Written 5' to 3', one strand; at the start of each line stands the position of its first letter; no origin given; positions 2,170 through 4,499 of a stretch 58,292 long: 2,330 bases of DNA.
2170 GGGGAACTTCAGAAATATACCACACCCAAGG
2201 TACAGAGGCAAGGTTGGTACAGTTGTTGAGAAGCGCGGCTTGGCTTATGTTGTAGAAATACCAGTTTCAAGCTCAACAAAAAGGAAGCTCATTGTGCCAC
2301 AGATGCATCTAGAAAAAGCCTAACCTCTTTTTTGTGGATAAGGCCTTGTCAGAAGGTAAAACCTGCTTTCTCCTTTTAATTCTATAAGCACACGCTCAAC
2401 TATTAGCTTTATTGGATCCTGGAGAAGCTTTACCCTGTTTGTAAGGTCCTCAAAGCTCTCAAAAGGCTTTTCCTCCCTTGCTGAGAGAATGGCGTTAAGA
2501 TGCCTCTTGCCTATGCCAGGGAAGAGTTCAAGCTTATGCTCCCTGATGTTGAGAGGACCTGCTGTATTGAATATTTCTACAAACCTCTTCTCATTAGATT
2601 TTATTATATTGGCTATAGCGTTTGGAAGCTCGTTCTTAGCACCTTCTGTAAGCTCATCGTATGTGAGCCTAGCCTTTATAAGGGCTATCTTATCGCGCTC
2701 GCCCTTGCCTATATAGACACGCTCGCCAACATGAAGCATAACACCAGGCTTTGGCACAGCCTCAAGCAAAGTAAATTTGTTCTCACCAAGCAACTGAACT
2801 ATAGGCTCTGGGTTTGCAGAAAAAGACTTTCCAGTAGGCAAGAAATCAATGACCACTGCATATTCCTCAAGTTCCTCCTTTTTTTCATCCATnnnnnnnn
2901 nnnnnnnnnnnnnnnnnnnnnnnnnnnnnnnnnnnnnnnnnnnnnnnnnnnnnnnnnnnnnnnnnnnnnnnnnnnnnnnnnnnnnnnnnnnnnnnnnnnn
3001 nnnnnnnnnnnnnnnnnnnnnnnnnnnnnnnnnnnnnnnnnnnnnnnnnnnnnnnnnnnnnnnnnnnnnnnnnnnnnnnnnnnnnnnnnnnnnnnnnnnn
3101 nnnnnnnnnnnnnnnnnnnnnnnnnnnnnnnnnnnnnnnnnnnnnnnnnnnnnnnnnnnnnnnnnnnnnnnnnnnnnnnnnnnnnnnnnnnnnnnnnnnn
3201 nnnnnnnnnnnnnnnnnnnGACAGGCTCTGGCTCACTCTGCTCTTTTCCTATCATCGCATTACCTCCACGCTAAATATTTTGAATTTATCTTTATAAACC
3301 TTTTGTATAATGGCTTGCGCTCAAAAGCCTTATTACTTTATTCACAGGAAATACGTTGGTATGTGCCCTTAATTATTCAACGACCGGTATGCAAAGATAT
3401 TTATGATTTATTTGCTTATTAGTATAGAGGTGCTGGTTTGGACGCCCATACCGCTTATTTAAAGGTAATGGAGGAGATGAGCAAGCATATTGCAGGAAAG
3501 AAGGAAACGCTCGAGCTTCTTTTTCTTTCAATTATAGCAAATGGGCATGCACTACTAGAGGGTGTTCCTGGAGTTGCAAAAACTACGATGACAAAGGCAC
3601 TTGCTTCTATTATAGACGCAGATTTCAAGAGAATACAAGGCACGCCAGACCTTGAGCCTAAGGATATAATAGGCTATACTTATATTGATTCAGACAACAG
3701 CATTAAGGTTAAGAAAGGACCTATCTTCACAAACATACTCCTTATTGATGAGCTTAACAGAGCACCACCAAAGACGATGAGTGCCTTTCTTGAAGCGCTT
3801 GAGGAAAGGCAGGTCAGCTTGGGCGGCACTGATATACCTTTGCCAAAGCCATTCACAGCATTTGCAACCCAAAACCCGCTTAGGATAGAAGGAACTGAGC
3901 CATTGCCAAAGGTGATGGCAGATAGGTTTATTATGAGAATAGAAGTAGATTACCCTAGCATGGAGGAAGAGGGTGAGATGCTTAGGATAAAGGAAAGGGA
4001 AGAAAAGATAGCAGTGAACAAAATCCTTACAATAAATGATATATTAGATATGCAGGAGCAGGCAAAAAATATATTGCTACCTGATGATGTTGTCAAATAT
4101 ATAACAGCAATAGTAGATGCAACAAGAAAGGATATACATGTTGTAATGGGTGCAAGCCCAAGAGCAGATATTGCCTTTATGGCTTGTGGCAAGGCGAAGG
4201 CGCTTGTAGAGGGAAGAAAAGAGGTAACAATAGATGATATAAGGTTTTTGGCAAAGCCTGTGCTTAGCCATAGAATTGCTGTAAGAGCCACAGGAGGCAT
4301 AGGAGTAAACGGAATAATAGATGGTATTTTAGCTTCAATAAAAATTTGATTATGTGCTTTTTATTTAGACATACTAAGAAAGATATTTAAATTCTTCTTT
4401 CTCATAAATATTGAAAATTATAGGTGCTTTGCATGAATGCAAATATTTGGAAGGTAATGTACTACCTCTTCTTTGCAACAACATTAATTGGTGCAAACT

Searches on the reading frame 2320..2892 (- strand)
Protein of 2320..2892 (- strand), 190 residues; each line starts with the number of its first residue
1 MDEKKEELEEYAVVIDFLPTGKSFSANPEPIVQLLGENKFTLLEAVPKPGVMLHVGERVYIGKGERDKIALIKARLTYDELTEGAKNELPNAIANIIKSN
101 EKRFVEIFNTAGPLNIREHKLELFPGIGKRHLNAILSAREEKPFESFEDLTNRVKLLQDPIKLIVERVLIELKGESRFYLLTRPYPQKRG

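Call 30: search_protein_families(library=pfam, max_evalue=0.001, proteins=[window:2320-2892:-])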
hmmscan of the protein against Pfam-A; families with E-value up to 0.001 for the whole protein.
window:2320-2892:- (190 aa): 2 families
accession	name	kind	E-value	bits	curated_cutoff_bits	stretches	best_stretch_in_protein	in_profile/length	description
PF04919.18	DUF655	-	7.5e-61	205.7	22.2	1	8-182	1-180/181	Protein of unknown function (DUF655)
PF14579.12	HHH_6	-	6e-05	23.6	25.6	1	125-155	31-62/90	Helix-hairpin-helix motif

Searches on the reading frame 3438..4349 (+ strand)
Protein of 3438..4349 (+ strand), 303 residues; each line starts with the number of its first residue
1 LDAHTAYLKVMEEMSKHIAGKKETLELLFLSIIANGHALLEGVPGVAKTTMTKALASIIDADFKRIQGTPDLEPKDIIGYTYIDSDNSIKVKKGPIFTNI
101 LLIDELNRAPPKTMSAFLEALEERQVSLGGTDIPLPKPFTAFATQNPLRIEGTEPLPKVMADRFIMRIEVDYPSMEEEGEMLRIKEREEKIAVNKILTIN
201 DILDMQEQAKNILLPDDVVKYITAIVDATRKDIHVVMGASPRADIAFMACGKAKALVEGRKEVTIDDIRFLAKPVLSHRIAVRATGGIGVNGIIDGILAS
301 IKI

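Call 30: search_protein_families(library=pfam, max_evalue=0.001, proteins=[window:3438-4349:+])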
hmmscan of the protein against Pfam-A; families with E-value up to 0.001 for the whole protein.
window:3438-4349:+ (303 aa): 6 families
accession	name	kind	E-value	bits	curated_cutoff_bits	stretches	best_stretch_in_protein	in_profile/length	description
PF07726.17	AAA_3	-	8e-49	165.3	27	1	37-166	1-131/131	ATPase family associated with various cellular activities (AAA)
PF17863.7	AAA_lid_2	-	1.4e-16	60.4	22.7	1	228-282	2-56/74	AAA lid domain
PF07728.20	AAA_5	-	1.8e-15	57.6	22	1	38-164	2-139/139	AAA domain (dynein-related subfamily)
PF20030.5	bpMoxR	-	7.8e-14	51.7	27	1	9-193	5-189/205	MoxR domain in the MoxR-vWA-beta-propeller ternary systems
PF00004.35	AAA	-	1.4e-06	29.2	21.2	1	39-147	2-111/131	ATPase family associated with various cellular activities (AAA)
PF05496.18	RuvB_N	-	4.5e-05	23.7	27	1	36-127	34-114/159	Holliday junction DNA helicase RuvB P-loop domain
